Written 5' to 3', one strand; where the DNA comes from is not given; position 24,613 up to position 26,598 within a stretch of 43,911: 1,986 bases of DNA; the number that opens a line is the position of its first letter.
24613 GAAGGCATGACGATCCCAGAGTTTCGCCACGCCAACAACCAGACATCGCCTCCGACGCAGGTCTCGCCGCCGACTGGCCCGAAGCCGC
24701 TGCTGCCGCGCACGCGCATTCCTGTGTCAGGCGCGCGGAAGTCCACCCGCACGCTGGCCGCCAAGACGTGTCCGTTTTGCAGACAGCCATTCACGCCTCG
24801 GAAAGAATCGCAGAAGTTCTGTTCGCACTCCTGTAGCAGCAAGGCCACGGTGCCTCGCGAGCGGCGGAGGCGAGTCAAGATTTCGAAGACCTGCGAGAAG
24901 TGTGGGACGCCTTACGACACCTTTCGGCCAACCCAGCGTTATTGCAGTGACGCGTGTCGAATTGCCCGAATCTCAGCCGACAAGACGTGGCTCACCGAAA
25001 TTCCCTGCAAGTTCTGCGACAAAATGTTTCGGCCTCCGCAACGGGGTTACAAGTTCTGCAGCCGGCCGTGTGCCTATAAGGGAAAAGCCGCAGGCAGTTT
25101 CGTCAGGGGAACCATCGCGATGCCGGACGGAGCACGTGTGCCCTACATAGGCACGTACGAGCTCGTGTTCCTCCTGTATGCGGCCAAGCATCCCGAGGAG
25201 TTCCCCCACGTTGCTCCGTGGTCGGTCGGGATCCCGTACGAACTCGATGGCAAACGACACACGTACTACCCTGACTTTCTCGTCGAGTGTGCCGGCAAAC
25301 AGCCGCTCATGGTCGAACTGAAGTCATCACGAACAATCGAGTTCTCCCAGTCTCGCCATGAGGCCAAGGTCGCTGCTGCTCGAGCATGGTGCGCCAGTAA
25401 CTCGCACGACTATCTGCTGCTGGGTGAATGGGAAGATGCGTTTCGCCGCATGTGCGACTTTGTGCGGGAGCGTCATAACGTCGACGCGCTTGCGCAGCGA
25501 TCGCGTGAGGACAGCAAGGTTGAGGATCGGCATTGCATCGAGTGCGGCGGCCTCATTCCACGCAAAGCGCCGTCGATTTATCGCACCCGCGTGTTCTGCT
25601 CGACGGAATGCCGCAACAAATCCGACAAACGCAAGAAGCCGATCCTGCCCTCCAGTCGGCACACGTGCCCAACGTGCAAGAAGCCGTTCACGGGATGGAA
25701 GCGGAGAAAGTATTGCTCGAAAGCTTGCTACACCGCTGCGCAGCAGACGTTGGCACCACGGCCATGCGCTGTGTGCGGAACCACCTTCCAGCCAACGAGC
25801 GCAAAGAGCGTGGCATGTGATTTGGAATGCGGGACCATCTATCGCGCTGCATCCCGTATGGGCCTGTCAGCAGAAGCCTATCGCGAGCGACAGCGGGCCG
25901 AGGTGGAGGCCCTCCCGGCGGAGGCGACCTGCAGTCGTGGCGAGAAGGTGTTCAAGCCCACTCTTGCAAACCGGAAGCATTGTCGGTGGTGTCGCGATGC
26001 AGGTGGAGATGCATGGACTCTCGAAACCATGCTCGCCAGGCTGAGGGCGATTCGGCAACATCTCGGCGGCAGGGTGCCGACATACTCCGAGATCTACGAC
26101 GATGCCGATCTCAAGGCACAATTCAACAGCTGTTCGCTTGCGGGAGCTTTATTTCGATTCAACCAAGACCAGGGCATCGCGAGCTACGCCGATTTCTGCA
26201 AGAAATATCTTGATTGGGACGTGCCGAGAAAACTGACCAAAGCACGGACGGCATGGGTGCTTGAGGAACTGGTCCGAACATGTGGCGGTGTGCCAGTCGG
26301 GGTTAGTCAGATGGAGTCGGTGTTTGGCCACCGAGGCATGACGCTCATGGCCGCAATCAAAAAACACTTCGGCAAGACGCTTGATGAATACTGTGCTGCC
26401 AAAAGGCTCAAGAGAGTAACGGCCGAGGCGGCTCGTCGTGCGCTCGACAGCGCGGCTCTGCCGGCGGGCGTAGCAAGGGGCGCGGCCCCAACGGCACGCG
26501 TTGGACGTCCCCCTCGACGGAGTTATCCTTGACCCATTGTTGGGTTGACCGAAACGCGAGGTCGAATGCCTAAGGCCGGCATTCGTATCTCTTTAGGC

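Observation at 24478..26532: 684-aa protein with a TnsA-like nuclease core embedded in 6-7 FCS-type zinc ribbons, plus an N-terminal HTH: no characterised relative that I know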

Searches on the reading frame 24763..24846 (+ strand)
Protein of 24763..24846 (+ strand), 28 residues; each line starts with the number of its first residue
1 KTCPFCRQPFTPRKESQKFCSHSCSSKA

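Call 83: search_solved_structures(query=A5, max_evalue=10, show_alignments=3)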
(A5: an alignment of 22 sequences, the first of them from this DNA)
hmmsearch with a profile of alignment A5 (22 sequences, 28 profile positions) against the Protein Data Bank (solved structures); distinct sequences matched with E-value up to 10: 81 (the best 60 are shown).
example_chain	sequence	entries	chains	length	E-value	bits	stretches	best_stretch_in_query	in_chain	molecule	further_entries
2i13_A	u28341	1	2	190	2.8e-14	56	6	2-18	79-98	Aart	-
5v3j_E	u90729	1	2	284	1.2e-07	34.8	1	1-13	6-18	Zinc finger protein 568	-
5v3m_C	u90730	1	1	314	2.5e-07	33.8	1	1-13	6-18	Zinc finger protein 568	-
1mey_C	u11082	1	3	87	3.2e-07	33.5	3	2-16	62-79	CONSENSUS ZINC FINGER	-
5yel_A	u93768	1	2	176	9.2e-06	28.8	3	2-14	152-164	Transcriptional repressor CTCF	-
5wjq_D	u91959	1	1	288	1.8e-05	27.9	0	1-11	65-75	Zinc finger protein 568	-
8ssq_A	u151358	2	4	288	3.2e-05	27.1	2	2-14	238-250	Transcriptional repressor CTCF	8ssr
1x6h_A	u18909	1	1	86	9.4e-05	25.6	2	2-14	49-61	Transcriptional repressor CTCF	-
8ssu_A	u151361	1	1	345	0.0001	25.5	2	2-14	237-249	Transcriptional repressor CTCF,LIM domain-binding protein 1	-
2kmk_A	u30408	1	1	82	0.0001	25.4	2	2-14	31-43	Zinc finger protein Gfi-1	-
5t0u_A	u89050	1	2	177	0.00015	25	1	2-13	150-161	Transcriptional repressor CTCF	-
8sst_A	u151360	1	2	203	0.00018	24.7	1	2-13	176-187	Transcriptional repressor CTCF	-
8sss_A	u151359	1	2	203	0.00018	24.7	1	2-13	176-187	Transcriptional repressor CTCF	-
5yef_A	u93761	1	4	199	0.00033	23.8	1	2-13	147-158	Transcriptional repressor CTCF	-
2yt9_A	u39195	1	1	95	0.00054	23.2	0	3-13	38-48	zinc finger-containing protein 1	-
2l8e_A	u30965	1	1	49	0.69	13.2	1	3-27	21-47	Polyhomeotic-like protein 1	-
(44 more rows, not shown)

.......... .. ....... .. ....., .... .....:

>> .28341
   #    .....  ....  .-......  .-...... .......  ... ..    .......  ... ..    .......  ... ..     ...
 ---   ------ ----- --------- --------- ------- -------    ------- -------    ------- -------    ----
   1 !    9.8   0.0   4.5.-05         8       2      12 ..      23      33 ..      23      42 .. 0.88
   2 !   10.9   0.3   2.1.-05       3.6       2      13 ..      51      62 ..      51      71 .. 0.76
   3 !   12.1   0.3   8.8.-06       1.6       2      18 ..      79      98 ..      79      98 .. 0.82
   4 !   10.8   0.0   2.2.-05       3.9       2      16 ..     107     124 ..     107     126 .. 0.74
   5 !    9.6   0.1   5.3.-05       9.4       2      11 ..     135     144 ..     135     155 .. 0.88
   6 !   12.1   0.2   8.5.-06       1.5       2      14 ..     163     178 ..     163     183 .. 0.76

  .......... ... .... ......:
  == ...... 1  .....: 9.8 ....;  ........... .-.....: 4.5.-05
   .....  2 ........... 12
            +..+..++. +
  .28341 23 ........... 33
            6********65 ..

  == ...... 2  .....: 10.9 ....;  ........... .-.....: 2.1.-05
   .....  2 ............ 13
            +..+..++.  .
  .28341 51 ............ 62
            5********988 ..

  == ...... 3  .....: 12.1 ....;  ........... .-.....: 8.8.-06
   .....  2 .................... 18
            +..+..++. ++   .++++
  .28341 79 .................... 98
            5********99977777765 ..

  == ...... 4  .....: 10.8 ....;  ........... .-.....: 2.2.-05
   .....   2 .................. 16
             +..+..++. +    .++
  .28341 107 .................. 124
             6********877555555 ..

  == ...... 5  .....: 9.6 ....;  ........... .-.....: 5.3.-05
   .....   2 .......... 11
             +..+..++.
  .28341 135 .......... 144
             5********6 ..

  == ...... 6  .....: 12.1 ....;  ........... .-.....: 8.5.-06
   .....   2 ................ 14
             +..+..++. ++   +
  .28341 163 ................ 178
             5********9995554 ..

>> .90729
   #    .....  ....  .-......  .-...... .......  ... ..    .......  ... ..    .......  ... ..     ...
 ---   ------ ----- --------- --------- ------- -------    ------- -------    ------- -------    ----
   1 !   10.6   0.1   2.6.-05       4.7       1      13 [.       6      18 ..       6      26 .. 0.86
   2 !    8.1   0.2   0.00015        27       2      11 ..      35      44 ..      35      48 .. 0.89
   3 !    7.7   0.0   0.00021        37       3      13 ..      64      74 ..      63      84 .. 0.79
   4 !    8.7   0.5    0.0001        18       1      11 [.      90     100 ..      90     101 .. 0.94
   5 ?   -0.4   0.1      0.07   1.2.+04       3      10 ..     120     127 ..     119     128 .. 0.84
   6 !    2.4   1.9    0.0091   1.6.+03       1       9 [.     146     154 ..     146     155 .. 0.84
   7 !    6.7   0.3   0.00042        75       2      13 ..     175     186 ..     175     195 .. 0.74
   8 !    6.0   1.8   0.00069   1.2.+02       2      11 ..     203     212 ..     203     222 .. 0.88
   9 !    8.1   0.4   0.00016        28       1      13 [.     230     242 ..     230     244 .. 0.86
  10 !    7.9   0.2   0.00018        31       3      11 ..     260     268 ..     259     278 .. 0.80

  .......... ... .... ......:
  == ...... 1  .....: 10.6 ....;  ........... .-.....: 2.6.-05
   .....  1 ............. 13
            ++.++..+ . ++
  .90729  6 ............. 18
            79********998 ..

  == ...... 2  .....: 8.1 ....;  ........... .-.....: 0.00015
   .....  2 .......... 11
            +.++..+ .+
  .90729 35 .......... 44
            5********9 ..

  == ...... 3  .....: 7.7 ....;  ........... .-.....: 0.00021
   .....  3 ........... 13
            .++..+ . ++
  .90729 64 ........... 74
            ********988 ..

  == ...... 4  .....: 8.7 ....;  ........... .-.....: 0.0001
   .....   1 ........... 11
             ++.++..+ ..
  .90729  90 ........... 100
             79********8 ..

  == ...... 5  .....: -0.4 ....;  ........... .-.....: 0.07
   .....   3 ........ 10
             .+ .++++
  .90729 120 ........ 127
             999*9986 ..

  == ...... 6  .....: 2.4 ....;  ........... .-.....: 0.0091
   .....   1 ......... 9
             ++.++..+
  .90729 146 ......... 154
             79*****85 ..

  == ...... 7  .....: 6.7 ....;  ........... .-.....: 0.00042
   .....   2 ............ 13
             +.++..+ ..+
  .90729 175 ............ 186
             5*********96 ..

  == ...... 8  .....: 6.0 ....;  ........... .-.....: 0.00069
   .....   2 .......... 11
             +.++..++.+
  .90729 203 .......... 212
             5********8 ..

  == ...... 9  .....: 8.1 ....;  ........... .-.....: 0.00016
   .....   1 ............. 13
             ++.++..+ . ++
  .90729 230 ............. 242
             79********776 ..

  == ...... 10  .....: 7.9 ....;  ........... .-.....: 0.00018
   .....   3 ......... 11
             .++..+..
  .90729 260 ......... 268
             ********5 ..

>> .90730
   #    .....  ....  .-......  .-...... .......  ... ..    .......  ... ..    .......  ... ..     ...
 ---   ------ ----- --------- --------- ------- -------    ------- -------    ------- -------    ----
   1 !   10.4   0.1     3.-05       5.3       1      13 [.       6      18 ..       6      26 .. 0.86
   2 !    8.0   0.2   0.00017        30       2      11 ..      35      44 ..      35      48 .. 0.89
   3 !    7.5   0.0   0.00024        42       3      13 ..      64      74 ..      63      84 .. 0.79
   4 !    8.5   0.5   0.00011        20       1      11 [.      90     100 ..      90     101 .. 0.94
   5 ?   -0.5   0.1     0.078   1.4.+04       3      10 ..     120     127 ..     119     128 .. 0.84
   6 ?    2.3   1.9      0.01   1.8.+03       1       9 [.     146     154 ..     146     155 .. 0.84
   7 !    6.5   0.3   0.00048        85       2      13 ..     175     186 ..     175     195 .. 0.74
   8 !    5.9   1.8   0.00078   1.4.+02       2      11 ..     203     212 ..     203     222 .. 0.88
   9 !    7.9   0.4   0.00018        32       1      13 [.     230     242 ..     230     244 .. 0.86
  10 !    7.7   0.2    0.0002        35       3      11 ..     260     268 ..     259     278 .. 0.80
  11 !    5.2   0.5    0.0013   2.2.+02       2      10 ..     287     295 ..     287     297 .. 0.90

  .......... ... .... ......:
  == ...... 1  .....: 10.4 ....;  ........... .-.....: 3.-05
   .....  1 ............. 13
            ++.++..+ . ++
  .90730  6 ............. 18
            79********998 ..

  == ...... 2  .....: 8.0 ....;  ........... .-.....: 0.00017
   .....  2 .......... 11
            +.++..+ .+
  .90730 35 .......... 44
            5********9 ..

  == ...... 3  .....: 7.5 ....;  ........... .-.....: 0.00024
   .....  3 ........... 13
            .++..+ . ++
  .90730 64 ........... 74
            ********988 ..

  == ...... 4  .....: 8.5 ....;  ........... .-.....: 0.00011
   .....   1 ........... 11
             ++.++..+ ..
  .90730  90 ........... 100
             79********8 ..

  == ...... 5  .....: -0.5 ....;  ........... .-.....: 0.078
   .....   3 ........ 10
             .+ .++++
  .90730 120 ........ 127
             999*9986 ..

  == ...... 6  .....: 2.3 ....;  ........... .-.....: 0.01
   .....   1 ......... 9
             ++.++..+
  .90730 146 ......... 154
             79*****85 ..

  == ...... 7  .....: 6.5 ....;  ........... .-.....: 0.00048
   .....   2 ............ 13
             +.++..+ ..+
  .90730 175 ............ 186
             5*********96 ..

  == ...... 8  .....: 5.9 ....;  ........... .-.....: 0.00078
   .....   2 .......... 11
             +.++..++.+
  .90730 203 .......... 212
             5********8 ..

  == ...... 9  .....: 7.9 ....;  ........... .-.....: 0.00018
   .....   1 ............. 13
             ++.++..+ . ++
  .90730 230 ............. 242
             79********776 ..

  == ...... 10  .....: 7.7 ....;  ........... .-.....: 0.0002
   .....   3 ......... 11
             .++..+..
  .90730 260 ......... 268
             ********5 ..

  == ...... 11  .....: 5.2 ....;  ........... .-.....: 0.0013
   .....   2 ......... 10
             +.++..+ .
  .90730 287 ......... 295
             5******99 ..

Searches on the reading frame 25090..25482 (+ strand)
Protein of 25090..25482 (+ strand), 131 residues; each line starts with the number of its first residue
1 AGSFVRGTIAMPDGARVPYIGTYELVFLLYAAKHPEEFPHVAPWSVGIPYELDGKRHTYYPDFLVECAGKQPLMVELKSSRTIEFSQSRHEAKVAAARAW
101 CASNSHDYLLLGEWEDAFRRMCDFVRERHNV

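Call 82: search_solved_structures(query=A4, max_evalue=10, show_alignments=2)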
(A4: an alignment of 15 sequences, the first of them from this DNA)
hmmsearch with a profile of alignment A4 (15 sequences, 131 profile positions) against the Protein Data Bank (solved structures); distinct sequences matched with E-value up to 10: 8.
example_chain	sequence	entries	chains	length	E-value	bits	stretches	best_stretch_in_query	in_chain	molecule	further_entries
30jv_A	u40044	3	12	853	0.0026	21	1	14-117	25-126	TnsA endonuclease N-terminal domain-containing protein,TnsB transposase | PseTnsAB artificial fusion protein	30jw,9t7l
30ga_R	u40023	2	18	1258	0.0049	20.1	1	14-117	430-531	Maltose/maltodextrin-binding periplasmic protein,TnsA endonuclease N-terminal domain-conta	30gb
2pfj_A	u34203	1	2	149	0.0096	19.1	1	20-66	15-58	Endodeoxyribonuclease 1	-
1m0d_A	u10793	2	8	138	0.011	19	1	21-66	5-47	Endodeoxyribonuclease I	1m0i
1fzr_A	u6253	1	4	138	0.011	18.9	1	21-66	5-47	ENDONUCLEASE I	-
1f1z_A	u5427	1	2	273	0.23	14.7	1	63-118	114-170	TNSA ENDONUCLEASE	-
1t0f_A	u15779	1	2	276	0.23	14.7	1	63-118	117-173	Transposon Tn7 transposition protein tnsA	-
8gy8_A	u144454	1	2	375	0.44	13.8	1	16-78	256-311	Putative translation initiation factor (IF-2 homolog)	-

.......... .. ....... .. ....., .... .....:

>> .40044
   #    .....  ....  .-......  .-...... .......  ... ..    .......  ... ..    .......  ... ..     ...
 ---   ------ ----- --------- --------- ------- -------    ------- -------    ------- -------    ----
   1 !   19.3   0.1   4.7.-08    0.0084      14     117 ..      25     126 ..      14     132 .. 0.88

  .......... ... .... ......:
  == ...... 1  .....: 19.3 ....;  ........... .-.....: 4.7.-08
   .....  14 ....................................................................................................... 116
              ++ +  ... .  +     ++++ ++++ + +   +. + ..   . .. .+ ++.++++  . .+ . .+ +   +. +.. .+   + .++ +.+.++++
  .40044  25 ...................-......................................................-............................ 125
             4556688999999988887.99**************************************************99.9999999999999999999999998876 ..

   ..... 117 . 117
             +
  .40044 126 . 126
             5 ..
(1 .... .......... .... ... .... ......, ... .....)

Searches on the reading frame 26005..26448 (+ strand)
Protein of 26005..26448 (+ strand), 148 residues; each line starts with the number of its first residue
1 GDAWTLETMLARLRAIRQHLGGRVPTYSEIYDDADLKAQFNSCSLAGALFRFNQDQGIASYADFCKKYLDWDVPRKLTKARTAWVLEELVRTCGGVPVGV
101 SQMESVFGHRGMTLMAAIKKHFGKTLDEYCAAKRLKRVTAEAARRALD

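Call 41: search_protein_families(library=pfam, alignment_id=A2, max_evalue=1)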
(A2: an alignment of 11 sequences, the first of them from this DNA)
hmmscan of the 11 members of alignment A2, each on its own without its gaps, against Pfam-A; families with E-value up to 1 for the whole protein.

A. member 1, seq(148 aa): 1 family
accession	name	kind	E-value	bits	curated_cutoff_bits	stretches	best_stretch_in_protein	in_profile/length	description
PF18780.6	HNH_repeat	-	0.02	15.7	26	1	6-41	3-42/54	Homing endonuclease associated repeat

B. families by the number of members that match (of 11 scanned): 7 families
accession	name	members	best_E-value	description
PF18780.6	HNH_repeat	5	0.014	Homing endonuclease associated repeat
PF19956.5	EAD2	1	0.036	Effector-associated domain 2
PF05225.22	HTH_psq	1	0.083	helix-turn-helix, Psq domain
PF00931.28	NB-ARC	1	0.092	NB-ARC domain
PF10751.14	DUF2535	1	0.15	Protein of unknown function (DUF2535)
PF00165.29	HTH_AraC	1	0.2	Bacterial regulatory helix-turn-helix proteins, AraC family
PF04367.18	DUF502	1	0.33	Protein of unknown function (DUF502)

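Call 42: search_solved_structures(query=A2, max_evalue=10, show_alignments=2)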
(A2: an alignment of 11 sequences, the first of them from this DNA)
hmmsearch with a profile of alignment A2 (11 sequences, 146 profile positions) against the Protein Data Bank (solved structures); distinct sequences matched with E-value up to 10: 7.
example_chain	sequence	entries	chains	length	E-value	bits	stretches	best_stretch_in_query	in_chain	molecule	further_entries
7xc2_C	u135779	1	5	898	0.22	14.5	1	80-115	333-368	CNL9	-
7xe0_A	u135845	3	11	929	0.23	14.4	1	80-115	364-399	Sr35 | CNL9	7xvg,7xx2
4wcx_A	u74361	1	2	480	0.33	13.9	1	21-89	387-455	Biotin and thiamin synthesis associated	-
1xs9_A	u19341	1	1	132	0.67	12.9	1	77-141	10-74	Multiple antibiotic resistance protein marA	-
1bl0_A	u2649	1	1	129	0.76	12.7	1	88-141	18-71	PROTEIN (MULTIPLE ANTIBIOTIC RESISTANCE PROTEIN)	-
2wmy_A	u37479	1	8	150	1.4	11.9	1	106-141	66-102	PUTATIVE ACID PHOSPHATASE WZB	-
2wja_A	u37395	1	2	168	1.7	11.6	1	106-141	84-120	PUTATIVE ACID PHOSPHATASE WZB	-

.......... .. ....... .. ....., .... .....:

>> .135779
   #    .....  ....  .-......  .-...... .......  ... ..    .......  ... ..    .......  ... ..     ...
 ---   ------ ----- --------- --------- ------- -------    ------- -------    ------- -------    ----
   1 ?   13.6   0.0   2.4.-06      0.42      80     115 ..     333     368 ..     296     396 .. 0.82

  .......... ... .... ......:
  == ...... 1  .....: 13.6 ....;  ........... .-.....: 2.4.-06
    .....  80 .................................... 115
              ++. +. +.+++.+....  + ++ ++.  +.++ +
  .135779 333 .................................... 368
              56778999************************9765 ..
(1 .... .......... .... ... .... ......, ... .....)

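Call 53: predict_structure(alignment_id=A2)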
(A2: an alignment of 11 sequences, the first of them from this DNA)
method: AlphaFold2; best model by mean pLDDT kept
length: 148 residues; sequences in the alignment: 11
mean_pLDDT: 91.2   pTM: 0.56
mean pLDDT of the five models: 91.2, 90.7, 90.0, 89.5, 89.1
residues with pLDDT >= 90: 108; 70-90: 35; 50-70: 5; < 50: 0
segments of 3 or more residues with pLDDT < 50: none
pLDDT, mean of each block of 10 residues (from residue 1): 88 97 91 95 96 94 94 78 93 93 86 91 93 94 87
secondary structure, 60 per line:
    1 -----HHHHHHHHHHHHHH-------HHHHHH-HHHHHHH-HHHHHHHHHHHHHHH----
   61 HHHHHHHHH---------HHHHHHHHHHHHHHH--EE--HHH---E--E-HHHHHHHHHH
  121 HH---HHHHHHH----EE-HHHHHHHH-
elements in order: H6-19 H27-32 H34-40 H42-56 H61-69 H79-93 H111-122 H126-132 H140-147

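Call 61: fold_search(model_id=the predicted structure, library=pdb)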
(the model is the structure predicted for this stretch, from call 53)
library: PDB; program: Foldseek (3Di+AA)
matches with E <= 10: 41; with E <= 0.001: 0
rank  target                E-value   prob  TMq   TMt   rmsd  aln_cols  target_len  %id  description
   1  3oou                  2.2e+00  0.20  0.33  0.42   7.4       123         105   15  The structure of a protein with unkown function from Listeria innocua (released 2010-09-22)
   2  6swi                  3.1e+00  0.15  0.33  0.38   7.6       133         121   14  The C-terminal domain of AraT, a response regulator from Geobacillus stearothermophilus (released 2020-10-14)
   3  7rdt                  3.3e+00  0.06  0.21  0.16  13.8       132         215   14  Structure of human NTHL1 - linker 1 chimera (released 2021-12-29)
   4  7r3w_A                3.6e+00  0.08  0.30  0.17  12.0       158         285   10  Crystal structure of the albicidin resistance protein STM3175 from Salmonella typhimurium (released 2022-09-28)
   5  3mkl_B                4.6e+00  0.10  0.28  0.35   8.6       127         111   13  Crystal structure of DNA-binding transcriptional dual regulator from Escherichia coli K-12 (released 2010-04-28)
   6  9l7p_B                4.6e+00  0.07  0.17  0.07  10.5        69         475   16  Cryo-EM structure of retron Ec78 system complex (released 2025-12-10)
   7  6een_D                4.8e+00  0.03  0.19  0.11  11.6       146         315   16  Crystal structure of a designer Pentatrico Peptide RNA binding protein, bound to a complex RNA target and featuring an (released 2019-08-21)
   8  5i9g_C                5.1e+00  0.02  0.17  0.09  11.9       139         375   18  Crystal structure of designed pentatricopeptide repeat protein dPPR-U8C2 in complex with its target RNA U8C2 (released 2016-04-27)
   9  6kxf_C                5.4e+00  0.04  0.16  0.26  10.6        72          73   12  The ishigamide ketosynthase/chain length factor (released 2020-05-06)
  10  4wvy_B                5.7e+00  0.01  0.15  0.07  17.4       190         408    9  Double-heterohexameric rings of full-length Rvb1(ATP)/Rvb2(apo) (released 2015-02-18)
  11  6een_B                6.4e+00  0.02  0.19  0.12  11.5       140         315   17  Crystal structure of a designer Pentatrico Peptide RNA binding protein, bound to a complex RNA target and featuring an (released 2019-08-21)
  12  8xup_J                6.4e+00  0.02  0.15  0.15   9.6        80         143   15  Crystal structure of lipoprotein NlpI in complex with MepS (released 2024-06-05)
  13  2eqo_MODEL_1_A        6.4e+00  0.01  0.16  0.16  18.0       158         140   19  Solution structure of the stn_TRAF3IP1_nd domain of interleukin 13 receptor alpha 1-binding protein-1 [Homo sa (released 2007-10-02)
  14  2l7m_MODEL_1_P        6.7e+00  0.07  0.23  0.36   6.1        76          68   14  Solution Structure of the Pitx2 Homeodomain R24H mutant (released 2011-12-14)
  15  8xje_B                6.7e+00  0.03  0.23  0.22  10.0       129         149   19  Crystal structure of the YqeY protein from Campylobacter jejuni (released 2024-05-22)
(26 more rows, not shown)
